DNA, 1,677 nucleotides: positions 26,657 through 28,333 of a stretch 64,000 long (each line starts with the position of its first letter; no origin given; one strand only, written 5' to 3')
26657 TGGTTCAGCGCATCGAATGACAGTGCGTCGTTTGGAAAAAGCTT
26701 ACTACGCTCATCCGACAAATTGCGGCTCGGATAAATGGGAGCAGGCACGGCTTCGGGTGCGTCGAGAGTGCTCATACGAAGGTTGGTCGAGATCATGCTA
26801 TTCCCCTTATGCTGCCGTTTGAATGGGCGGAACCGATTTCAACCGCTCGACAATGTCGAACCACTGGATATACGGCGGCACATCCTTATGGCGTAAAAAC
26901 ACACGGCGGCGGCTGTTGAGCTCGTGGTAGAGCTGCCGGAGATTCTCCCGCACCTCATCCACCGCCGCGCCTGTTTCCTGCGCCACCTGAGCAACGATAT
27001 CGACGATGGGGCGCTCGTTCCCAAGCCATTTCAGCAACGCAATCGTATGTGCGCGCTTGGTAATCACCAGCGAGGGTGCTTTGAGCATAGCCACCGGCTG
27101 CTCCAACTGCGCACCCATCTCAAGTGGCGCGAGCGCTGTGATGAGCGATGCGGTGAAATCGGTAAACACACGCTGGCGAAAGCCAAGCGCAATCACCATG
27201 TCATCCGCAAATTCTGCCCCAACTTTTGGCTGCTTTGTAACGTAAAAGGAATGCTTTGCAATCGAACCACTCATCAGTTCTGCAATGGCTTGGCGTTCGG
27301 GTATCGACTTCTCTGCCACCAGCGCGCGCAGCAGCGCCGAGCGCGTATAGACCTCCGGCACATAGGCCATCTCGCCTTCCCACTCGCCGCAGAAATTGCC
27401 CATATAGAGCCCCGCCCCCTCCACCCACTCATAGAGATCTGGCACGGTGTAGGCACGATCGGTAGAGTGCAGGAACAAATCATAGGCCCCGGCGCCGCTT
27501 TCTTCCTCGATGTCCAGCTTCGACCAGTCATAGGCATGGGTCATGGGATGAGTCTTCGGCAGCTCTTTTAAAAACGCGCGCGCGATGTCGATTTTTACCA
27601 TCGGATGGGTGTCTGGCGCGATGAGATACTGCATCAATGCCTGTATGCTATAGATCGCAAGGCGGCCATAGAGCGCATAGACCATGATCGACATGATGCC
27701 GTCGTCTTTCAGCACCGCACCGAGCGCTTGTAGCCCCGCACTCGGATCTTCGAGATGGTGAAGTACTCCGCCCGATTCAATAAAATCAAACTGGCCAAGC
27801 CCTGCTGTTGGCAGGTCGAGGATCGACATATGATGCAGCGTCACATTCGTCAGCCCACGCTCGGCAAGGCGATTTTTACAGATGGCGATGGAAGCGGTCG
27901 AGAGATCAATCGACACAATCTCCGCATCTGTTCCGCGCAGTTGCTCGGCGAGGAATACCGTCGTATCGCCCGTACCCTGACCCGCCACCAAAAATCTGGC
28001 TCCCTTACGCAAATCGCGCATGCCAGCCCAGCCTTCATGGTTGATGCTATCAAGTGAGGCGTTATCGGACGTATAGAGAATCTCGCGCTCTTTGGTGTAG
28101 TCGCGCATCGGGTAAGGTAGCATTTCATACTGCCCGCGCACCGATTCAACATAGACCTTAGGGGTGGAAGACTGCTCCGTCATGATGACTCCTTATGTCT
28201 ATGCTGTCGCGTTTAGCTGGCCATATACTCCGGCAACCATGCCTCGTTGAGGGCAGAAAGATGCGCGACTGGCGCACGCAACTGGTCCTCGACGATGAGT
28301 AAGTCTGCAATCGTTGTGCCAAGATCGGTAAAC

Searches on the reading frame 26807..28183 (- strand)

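Call 12: search_protein_families(library=pfam, proteins=[window:26807-28183:-], max_evalue=0.00001)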
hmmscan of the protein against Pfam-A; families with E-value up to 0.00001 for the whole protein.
window:26807-28183:- (458 aa): 6 families
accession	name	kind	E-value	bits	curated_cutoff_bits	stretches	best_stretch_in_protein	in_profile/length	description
PF08242.18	Methyltransf_12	-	2.5e-16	60.6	30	1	67-163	3-97/98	Methyltransferase domain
PF13847.12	Methyltransf_31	-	2.7e-16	60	27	1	59-170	2-113/145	Methyltransferase domain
PF13649.12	Methyltransf_25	-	1e-14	55.4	27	1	66-162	3-97/97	Methyltransferase domain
PF08241.18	Methyltransf_11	-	2.8e-13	50.7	21.2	1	67-165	3-94/95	Methyltransferase domain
PF13489.12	Methyltransf_23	-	1e-07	32.3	27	1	58-173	20-123/164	Methyltransferase domain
PF01209.24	Ubie_methyltran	-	1.7e-07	31.3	20.1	1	58-168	45-153/233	ubiE/COQ5 methyltransferase family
